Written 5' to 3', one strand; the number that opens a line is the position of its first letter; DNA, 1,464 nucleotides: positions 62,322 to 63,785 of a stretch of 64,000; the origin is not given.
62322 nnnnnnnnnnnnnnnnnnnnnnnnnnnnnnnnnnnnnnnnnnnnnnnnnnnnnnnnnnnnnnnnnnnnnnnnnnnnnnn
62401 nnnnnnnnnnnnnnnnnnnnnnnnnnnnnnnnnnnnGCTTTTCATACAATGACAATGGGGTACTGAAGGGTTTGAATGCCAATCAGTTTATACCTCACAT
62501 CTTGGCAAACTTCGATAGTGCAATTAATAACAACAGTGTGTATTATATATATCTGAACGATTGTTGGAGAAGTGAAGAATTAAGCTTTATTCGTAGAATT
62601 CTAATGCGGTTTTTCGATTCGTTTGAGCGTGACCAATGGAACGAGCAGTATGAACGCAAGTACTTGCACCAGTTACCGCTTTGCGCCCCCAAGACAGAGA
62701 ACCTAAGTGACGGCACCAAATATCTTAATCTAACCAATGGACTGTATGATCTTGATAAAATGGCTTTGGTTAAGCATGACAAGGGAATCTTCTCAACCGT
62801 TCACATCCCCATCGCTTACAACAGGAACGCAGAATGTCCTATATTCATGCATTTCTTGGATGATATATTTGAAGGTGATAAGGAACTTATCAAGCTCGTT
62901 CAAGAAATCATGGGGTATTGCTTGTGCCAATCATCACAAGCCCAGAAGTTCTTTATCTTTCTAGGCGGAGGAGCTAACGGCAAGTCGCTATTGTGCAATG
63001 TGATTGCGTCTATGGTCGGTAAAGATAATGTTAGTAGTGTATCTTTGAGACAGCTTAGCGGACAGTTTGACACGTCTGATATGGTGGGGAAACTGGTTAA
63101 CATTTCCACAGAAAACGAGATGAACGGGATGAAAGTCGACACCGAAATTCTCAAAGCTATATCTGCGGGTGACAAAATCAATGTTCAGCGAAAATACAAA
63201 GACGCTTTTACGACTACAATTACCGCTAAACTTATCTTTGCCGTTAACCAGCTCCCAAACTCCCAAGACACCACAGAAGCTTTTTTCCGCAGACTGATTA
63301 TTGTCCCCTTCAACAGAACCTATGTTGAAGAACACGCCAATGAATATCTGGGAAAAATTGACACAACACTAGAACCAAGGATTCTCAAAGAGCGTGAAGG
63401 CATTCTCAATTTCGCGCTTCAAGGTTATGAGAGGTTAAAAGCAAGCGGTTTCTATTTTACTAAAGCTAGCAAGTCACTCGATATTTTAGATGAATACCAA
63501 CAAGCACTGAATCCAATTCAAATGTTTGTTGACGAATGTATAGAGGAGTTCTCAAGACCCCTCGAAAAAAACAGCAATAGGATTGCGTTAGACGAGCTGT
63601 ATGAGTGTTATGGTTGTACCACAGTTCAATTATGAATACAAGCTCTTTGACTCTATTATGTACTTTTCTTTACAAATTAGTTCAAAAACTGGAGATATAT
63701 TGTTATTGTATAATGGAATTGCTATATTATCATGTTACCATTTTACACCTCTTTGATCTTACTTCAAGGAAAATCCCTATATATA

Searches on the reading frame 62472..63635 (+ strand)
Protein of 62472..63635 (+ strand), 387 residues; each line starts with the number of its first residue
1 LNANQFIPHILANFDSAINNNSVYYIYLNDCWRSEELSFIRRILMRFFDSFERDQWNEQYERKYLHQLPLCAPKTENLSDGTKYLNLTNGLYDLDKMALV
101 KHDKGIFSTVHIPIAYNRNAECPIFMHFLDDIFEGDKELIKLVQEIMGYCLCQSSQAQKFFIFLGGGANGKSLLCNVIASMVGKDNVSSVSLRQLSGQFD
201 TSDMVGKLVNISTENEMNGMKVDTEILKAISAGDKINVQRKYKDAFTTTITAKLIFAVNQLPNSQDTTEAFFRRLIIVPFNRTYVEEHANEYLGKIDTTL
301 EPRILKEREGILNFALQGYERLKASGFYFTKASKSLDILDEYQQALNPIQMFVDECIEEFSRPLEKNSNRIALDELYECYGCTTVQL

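Call 21: search_protein_families(library=pfam, proteins=[window:62472-63635:+], max_evalue=0.01)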
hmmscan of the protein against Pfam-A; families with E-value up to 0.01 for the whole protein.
window:62472-63635:+ (387 aa): 2 families
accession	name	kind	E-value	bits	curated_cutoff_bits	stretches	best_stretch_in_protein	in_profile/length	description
PF19263.5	DUF5906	-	1.6e-21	77.5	27.6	1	164-274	2-114/114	Family of unknown function (DUF5906)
PF08706.16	D5_N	-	6.1e-10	40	22.4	1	73-134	84-145/145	D5 N terminal like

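Call 37: search_protein_families(library=phrogs, proteins=[window:62472-63635:+], max_evalue=0.01)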
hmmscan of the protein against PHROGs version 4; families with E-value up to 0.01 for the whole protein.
window:62472-63635:+ (387 aa): 11 families
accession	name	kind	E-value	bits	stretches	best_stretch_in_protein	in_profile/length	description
phrog_864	-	DNA, RNA and nucleotide metabolism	4.6e-88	297.9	1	18-380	227-575/1064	DNA primase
phrog_6088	-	DNA, RNA and nucleotide metabolism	3.2e-64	218.6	1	68-380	416-718/772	DNA primase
phrog_1829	-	DNA, RNA and nucleotide metabolism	7.4e-62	210.5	1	53-380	398-711/772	DNA primase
phrog_2478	-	DNA, RNA and nucleotide metabolism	1.8e-52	179.5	1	75-364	499-783/854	DNA polymerase/primase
phrog_1156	-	DNA, RNA and nucleotide metabolism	1.2e-51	177.3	1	80-377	479-774/855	DNA primase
phrog_7601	-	unknown function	7.4e-38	131.6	1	140-378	2-227/289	-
phrog_1883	-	DNA, RNA and nucleotide metabolism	1.1e-29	104.4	1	74-367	406-698/756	DNA helicase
phrog_16213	-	DNA, RNA and nucleotide metabolism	2.9e-26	93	1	81-335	312-565/732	DNA primase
phrog_16950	-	DNA, RNA and nucleotide metabolism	1.6e-22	80.2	1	74-359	471-765/843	DNA primase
phrog_4210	-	DNA, RNA and nucleotide metabolism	4.1e-12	45.7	1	103-296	123-317/1304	DNA polymerase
phrog_12939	-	DNA, RNA and nucleotide metabolism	2e-10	41.9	1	80-260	130-315/368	DNA primase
